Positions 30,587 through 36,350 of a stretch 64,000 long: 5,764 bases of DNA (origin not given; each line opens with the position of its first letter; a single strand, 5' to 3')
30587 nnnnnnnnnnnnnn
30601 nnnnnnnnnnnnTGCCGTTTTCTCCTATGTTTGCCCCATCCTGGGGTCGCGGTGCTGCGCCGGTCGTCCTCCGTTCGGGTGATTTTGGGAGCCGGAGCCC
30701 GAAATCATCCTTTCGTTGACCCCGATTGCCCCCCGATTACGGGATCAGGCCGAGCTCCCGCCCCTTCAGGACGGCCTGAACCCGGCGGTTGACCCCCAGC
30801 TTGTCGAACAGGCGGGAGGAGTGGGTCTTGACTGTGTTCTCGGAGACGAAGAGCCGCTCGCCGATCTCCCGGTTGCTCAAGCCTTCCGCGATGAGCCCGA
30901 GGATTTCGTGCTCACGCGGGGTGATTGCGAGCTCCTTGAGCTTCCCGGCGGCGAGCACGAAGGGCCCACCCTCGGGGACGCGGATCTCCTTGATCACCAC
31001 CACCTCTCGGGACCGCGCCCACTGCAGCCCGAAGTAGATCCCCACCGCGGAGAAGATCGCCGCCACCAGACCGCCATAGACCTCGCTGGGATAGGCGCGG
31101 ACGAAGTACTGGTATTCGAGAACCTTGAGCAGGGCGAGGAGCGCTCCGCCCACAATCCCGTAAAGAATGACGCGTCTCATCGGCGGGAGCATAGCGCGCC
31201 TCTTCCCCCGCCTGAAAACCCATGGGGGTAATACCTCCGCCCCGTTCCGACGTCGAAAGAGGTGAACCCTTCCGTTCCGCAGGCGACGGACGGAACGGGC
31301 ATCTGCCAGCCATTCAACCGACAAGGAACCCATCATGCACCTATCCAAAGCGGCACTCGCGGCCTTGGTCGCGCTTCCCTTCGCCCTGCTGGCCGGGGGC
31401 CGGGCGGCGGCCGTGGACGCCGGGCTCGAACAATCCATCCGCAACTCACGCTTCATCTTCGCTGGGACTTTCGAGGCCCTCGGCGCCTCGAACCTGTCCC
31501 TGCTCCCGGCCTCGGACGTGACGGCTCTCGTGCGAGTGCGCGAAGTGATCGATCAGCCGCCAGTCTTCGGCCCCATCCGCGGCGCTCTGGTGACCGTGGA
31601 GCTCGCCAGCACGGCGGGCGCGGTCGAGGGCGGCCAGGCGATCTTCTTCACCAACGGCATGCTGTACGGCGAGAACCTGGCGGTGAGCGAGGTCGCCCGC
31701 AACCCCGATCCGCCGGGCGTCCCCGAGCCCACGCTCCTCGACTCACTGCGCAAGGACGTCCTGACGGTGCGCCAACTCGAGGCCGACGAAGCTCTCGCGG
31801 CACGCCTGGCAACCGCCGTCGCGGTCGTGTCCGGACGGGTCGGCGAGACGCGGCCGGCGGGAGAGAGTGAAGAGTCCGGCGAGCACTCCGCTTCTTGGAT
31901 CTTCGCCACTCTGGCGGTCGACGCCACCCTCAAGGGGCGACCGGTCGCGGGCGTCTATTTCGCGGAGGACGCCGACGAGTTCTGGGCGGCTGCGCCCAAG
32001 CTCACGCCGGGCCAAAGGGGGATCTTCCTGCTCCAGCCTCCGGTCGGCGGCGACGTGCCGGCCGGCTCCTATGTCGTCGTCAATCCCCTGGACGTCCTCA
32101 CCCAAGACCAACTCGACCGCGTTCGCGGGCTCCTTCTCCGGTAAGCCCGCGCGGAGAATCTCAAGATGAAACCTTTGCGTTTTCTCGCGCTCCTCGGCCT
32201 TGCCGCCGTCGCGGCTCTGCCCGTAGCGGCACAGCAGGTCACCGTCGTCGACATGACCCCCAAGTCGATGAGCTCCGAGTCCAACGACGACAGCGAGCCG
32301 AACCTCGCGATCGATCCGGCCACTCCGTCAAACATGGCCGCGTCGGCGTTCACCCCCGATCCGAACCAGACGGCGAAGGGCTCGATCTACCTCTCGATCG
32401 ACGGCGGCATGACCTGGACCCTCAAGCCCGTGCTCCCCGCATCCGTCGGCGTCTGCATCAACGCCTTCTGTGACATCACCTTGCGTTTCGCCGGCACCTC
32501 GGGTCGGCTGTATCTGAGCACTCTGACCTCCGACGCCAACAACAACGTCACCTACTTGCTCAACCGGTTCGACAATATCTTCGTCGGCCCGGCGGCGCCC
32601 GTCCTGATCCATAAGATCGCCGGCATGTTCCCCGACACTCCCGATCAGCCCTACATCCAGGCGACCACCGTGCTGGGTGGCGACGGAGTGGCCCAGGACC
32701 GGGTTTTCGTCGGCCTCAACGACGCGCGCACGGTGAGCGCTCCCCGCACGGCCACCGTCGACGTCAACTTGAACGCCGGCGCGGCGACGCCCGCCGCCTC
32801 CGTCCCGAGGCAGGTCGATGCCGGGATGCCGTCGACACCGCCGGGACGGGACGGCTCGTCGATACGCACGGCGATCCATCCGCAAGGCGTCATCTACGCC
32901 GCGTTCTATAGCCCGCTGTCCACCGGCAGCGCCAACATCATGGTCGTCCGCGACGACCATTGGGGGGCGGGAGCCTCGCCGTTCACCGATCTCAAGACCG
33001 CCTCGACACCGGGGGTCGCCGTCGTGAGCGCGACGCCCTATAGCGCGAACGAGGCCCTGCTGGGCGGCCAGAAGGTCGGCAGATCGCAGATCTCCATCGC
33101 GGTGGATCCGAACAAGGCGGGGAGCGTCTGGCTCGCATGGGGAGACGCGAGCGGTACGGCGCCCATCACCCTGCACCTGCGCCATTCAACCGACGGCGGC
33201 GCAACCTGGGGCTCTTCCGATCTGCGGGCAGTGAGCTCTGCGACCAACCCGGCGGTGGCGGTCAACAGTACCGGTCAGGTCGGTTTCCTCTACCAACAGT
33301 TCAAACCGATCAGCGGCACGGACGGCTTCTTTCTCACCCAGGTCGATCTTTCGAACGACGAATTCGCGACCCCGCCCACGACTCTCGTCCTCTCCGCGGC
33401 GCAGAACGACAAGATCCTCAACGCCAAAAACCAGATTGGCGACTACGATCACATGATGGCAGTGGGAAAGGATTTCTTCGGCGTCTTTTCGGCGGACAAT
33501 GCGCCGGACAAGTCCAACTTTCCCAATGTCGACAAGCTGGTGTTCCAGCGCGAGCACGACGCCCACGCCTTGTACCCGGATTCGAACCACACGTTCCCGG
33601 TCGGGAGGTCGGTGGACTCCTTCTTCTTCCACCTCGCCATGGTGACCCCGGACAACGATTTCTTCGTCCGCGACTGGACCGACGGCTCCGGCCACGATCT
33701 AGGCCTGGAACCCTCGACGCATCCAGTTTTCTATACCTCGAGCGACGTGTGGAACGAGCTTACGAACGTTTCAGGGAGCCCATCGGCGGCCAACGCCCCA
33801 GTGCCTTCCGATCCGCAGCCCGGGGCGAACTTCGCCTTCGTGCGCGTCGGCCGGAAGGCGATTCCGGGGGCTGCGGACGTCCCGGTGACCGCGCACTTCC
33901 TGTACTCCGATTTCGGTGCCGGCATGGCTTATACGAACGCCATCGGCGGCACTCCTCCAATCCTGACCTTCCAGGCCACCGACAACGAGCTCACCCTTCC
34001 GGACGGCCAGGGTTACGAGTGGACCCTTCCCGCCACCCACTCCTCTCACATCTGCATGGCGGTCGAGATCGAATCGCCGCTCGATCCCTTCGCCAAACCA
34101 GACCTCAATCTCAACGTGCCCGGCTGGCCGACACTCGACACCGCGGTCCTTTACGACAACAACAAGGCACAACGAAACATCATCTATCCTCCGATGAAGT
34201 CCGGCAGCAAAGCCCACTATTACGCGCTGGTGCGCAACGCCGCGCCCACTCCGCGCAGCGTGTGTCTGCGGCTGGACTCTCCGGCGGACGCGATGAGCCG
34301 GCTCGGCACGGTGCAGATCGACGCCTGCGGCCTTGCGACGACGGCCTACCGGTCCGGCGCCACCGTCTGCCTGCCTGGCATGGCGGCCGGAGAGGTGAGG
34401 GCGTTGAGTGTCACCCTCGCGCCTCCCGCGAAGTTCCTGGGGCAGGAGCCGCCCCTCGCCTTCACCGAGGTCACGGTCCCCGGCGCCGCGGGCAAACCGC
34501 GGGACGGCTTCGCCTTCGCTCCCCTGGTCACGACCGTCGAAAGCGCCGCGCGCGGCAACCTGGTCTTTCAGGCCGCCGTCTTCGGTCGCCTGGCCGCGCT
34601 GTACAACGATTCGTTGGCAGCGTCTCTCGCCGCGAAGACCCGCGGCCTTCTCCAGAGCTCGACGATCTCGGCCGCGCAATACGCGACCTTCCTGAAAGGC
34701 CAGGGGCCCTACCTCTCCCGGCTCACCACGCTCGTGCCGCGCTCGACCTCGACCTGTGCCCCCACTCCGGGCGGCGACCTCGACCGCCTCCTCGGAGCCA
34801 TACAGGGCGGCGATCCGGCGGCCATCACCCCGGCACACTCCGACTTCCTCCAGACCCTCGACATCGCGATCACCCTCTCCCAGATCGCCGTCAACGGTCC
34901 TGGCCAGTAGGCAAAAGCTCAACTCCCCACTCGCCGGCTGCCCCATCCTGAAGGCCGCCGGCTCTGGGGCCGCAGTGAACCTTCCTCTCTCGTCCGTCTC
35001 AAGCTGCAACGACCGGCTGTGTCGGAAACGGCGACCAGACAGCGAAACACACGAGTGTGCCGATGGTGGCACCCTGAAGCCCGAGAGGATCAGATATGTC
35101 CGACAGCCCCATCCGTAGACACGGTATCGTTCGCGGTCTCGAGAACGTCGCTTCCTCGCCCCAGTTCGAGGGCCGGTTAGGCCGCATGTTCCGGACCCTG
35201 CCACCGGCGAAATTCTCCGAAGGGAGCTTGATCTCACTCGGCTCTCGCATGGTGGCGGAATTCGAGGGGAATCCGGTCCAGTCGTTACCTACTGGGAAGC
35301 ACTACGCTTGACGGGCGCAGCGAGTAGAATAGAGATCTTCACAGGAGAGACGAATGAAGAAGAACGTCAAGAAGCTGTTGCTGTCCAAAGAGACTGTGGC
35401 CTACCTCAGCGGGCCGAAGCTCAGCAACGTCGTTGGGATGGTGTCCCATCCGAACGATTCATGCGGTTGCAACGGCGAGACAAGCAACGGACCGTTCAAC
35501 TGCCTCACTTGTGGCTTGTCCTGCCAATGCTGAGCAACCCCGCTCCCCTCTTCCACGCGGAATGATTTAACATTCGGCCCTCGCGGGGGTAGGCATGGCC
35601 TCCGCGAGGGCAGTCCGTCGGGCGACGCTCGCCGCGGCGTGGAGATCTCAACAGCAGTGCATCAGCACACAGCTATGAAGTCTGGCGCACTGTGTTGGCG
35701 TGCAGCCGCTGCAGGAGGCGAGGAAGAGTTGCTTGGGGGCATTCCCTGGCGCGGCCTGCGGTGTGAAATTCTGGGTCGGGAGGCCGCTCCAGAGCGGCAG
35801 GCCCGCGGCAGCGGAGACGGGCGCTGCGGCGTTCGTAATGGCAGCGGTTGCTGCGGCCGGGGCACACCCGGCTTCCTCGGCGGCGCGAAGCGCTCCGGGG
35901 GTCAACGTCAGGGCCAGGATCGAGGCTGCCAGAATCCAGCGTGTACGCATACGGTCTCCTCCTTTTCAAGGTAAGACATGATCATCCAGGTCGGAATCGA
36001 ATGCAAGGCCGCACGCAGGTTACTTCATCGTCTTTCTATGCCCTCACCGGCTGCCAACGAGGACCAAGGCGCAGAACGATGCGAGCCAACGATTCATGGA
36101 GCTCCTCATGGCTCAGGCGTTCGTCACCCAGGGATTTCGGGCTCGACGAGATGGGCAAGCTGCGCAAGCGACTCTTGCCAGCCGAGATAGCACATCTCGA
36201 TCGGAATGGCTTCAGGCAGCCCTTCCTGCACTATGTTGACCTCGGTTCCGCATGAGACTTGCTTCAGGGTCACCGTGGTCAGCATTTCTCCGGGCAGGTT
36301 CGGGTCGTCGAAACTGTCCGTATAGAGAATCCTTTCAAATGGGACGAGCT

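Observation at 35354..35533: Unannotated 59-aa RiPP/bacteriocin-like precursor with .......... leader and six-Cys core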

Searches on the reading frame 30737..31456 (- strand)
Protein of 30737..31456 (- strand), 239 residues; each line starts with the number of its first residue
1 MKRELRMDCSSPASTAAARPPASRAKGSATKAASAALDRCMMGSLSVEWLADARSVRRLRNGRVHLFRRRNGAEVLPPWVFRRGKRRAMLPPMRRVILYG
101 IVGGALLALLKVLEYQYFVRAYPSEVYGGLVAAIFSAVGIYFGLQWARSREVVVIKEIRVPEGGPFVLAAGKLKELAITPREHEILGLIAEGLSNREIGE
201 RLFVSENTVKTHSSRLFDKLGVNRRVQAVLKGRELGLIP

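Call 6: search_protein_families(library=pfam, proteins=[window:30737-31456:-], max_evalue=0.01)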
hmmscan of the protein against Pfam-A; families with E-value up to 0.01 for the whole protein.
window:30737-31456:- (239 aa): 6 families
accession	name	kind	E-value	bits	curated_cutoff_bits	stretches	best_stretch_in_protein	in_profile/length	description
PF00196.25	GerE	-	7.2e-19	67.6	23.5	1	178-230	3-55/57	Bacterial regulatory proteins, luxR family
PF08281.18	Sigma70_r4_2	-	4.2e-05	23.5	25.7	1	179-215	12-49/54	Sigma-70, region 4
PF13384.12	HTH_23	-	0.00042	20.5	24.6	1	184-210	9-35/50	Homeodomain-like domain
PF04545.22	Sigma70_r4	-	0.0011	18.9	24.1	1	179-220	6-48/50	Sigma-70, region 4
PF13412.12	HTH_24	-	0.0012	18.9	21.9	1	184-216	7-41/48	Winged helix-turn-helix DNA-binding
PF13936.12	HTH_38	-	0.0057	16.8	27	0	184-211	12-39/44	Helix-turn-helix domain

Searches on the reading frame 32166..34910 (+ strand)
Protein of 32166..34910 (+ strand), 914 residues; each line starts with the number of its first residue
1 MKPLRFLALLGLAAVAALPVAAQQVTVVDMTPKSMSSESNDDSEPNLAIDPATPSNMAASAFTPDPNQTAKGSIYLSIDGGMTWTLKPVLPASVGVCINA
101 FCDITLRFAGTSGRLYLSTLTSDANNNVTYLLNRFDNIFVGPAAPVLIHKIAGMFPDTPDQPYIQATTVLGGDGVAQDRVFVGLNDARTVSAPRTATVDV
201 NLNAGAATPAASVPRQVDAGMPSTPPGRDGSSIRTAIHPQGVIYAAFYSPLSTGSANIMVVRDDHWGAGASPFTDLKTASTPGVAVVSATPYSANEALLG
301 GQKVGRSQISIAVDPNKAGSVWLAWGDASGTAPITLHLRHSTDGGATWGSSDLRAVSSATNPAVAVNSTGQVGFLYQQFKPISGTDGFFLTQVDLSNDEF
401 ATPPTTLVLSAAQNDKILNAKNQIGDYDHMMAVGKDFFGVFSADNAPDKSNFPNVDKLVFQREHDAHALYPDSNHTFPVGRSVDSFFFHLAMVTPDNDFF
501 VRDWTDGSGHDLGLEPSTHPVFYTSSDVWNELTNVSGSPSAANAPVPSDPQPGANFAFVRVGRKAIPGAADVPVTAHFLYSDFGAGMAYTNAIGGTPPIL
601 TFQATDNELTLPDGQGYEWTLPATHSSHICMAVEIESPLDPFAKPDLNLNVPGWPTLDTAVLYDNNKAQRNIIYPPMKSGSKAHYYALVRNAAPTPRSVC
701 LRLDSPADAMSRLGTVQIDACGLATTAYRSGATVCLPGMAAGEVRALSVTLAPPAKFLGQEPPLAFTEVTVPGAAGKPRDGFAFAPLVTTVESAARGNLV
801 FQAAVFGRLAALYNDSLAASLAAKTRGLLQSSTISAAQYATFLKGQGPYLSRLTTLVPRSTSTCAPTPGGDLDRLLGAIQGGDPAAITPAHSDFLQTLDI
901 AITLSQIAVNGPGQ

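Call 6: search_protein_families(library=pfam, proteins=[window:32166-34910:+], max_evalue=0.01)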
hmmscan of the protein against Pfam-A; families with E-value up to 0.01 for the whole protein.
window:32166-34910:+ (914 aa): 1 family
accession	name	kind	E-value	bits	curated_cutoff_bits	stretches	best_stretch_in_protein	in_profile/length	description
PF02012.26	BNR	-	0.0011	19.1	27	0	75-85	1-11/12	BNR/Asp-box repeat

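Call 16: search_protein_families(library=ncbifam, proteins=[window:32166-34910:+], max_evalue=0.1)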
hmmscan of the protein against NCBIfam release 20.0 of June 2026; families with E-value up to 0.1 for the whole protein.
window:32166-34910:+ (914 aa): 0 families

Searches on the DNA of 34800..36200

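Call 67: search_rna_families(source=window, start=34800, end=36200, threshold=evalue, max_evalue=1)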
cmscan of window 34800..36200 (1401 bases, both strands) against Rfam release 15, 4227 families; matches with E-value up to 1: 2.
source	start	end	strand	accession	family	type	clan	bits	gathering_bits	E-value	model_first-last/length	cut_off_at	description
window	35528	35593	+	RF01787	drz-agam-1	Gene; ribozyme;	-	22.5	37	0.1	1-82/82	no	drz-agam-1 ribozyme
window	34902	34935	-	RF01895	mir-193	Gene; miRNA;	-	17.8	55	0.87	22-55/76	no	mir-193 microRNA precursor family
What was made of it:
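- Tried and rejected: Rfam gave nothing significant around the locus (call 67).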

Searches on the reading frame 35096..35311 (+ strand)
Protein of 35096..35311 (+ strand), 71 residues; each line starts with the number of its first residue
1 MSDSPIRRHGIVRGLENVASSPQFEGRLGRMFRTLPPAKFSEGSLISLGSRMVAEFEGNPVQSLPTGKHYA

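Call 6: search_protein_families(library=pfam, proteins=[window:35096-35311:+], max_evalue=0.01)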
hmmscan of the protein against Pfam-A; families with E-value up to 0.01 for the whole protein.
window:35096-35311:+ (71 aa): 0 families

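Call 16: search_protein_families(library=ncbifam, proteins=[window:35096-35311:+], max_evalue=0.1)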
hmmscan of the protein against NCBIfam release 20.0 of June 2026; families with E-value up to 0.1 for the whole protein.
window:35096-35311:+ (71 aa): 0 families

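Call 74: search_solved_structures(query=window:35096-35308:+, max_evalue=10, show_alignments=2)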
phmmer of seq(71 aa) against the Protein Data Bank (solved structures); distinct sequences matched with E-value up to 10: 1.
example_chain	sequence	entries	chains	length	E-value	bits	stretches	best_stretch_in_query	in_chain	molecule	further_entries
3nd0_A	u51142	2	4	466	0.23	15.1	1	23-62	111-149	Sll0855 protein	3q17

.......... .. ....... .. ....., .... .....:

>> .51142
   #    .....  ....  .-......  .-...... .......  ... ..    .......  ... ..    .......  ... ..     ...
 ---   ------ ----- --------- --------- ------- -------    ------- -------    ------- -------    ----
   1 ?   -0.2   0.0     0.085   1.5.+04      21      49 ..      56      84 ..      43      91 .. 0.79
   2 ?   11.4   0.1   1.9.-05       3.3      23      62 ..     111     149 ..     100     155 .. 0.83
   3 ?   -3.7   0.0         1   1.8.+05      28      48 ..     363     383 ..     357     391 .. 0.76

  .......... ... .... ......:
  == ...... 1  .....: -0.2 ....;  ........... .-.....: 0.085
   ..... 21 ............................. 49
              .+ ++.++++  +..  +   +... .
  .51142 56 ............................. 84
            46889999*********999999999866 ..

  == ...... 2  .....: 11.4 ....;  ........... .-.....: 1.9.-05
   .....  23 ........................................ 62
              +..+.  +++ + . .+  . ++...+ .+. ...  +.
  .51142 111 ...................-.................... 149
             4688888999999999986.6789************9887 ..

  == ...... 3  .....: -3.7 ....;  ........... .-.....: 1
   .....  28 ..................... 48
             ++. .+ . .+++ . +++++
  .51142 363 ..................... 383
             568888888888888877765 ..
